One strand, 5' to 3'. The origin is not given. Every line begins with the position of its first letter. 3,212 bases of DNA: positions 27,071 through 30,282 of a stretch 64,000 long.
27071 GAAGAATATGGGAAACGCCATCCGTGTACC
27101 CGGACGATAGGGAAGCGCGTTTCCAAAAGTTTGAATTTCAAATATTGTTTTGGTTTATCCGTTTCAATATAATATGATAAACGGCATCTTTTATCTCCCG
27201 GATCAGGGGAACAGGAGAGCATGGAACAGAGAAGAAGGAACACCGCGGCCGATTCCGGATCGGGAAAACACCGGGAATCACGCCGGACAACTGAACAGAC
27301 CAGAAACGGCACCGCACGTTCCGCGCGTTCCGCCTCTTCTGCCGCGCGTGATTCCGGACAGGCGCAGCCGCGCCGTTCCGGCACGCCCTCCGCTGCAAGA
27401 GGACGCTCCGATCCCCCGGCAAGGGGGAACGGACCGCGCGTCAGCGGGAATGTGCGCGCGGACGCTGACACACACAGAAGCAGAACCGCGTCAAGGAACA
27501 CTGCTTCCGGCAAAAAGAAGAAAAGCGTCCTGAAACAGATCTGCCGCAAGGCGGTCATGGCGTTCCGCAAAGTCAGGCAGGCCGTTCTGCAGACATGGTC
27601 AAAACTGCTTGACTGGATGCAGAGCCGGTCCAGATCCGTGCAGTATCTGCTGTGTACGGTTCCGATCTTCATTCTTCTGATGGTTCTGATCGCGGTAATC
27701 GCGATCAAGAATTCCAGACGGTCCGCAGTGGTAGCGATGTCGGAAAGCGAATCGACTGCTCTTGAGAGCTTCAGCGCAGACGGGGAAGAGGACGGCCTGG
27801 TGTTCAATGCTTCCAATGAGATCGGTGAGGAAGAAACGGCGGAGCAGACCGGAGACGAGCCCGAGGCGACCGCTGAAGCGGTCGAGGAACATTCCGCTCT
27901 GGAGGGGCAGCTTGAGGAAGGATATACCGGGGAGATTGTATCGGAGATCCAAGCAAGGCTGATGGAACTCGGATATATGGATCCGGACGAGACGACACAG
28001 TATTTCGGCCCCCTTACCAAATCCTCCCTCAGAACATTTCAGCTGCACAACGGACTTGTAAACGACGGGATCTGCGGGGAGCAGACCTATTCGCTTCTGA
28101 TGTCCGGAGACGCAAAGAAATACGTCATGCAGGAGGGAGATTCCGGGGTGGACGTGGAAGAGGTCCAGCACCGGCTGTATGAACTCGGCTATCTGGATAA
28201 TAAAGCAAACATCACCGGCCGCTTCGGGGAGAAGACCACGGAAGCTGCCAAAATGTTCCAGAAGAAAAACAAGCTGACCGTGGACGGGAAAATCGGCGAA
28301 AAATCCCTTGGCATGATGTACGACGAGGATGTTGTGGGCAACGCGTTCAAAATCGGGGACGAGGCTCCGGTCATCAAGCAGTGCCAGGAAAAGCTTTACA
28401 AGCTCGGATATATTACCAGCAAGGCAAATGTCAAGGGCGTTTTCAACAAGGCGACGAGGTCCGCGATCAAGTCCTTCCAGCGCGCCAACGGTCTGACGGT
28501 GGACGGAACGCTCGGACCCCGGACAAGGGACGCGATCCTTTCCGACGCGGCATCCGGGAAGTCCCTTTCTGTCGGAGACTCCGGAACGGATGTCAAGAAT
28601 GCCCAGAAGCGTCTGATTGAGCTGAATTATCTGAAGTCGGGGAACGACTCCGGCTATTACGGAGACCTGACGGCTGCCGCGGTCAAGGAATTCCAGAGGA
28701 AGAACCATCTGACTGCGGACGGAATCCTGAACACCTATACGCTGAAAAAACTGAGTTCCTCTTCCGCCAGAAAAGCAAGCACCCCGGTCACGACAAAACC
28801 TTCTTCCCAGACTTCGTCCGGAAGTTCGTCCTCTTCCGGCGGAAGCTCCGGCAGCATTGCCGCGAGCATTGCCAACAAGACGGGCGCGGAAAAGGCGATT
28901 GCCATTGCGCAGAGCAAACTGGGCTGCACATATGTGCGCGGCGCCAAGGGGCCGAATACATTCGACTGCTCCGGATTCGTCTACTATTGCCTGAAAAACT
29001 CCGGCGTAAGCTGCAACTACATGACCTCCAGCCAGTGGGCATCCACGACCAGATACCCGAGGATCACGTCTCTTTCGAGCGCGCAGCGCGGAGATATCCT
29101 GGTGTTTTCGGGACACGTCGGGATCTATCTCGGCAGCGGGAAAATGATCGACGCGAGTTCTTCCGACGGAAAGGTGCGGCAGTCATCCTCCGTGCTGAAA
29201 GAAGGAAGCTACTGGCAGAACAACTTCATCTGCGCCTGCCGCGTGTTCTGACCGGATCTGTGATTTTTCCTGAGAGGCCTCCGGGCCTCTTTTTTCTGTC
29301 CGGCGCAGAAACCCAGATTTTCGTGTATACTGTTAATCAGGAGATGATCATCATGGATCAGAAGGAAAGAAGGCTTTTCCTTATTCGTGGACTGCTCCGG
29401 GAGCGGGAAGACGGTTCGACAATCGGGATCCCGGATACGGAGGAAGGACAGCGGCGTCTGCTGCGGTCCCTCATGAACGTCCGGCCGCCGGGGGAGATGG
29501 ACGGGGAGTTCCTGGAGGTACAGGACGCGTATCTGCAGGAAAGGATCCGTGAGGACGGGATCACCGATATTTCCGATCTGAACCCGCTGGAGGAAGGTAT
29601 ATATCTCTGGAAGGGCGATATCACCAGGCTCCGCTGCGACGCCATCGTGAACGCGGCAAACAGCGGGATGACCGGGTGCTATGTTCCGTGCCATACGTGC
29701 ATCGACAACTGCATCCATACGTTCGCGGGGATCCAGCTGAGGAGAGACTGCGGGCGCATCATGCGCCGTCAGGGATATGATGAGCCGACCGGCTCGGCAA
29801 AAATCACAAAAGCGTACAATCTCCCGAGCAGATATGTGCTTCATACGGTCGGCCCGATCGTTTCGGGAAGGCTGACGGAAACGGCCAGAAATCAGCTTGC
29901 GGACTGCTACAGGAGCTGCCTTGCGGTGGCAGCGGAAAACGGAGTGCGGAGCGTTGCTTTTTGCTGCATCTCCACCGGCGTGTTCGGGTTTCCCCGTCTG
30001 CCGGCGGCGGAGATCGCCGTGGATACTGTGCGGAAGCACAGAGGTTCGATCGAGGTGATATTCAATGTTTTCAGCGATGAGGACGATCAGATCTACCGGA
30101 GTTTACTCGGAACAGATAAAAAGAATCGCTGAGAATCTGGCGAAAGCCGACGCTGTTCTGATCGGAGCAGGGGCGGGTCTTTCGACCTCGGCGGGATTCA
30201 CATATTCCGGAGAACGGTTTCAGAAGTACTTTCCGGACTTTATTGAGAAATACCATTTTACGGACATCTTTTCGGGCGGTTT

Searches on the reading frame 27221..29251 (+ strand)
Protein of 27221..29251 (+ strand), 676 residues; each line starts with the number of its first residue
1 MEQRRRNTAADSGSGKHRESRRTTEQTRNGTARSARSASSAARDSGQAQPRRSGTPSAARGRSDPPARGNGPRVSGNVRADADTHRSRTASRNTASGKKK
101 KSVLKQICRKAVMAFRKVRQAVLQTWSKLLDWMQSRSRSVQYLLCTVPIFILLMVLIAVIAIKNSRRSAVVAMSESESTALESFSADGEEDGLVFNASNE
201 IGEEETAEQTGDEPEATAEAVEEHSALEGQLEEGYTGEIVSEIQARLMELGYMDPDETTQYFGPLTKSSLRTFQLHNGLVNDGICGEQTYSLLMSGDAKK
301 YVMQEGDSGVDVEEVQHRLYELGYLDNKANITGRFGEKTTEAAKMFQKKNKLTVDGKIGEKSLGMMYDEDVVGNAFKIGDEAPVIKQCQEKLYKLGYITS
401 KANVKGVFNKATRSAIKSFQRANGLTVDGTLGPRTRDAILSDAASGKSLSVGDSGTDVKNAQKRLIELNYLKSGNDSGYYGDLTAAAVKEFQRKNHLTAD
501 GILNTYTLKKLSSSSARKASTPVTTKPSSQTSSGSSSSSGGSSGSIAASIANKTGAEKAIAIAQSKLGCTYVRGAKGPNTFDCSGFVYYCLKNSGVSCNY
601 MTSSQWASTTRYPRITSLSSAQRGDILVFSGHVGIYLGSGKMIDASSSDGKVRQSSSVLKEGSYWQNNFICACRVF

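Call 21: search_protein_families(library=pfam, proteins=[window:27221-29251:+], max_evalue=0.00001)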
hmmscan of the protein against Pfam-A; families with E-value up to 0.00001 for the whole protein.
window:27221-29251:+ (676 aa): 5 families
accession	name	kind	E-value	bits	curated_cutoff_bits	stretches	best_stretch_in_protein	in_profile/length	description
PF01471.23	PG_binding_1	-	2.6e-67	223.3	23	4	454-511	1-57/57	Putative peptidoglycan binding domain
PF00877.26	NLPC_P60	-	6.3e-18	65.1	23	1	569-673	2-104/105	NlpC/P60 family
PF08823.16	PG_binding_2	-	5.3e-10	39.9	21.1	0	384-423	17-54/74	Putative peptidoglycan binding domain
PF05382.19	Amidase_5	-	7e-07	29.7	21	1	557-640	3-101/142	Bacteriophage peptidoglycan hydrolase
PF09374.15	PG_binding_3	-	4.7e-06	27.1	24.6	0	415-443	2-35/76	Predicted Peptidoglycan domain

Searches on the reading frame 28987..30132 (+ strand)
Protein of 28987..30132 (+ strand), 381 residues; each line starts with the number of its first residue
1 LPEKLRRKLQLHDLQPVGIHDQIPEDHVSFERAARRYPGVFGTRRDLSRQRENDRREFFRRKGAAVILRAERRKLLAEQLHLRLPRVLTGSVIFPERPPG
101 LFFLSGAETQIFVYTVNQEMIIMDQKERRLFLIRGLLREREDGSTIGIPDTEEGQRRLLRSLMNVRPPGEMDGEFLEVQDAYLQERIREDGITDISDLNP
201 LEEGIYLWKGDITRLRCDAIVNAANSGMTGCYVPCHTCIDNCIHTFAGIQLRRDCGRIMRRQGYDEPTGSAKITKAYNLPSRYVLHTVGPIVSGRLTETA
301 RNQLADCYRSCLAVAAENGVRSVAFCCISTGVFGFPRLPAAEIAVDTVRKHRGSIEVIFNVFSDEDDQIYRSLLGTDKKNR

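Call 21: search_protein_families(library=pfam, proteins=[window:28987-30132:+], max_evalue=0.00001)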
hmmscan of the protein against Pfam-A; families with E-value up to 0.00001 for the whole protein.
window:28987-30132:+ (381 aa): 1 family
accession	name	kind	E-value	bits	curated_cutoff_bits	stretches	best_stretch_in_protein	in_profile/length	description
PF01661.27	Macro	-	4e-36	124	22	1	221-344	1-118/118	Macro domain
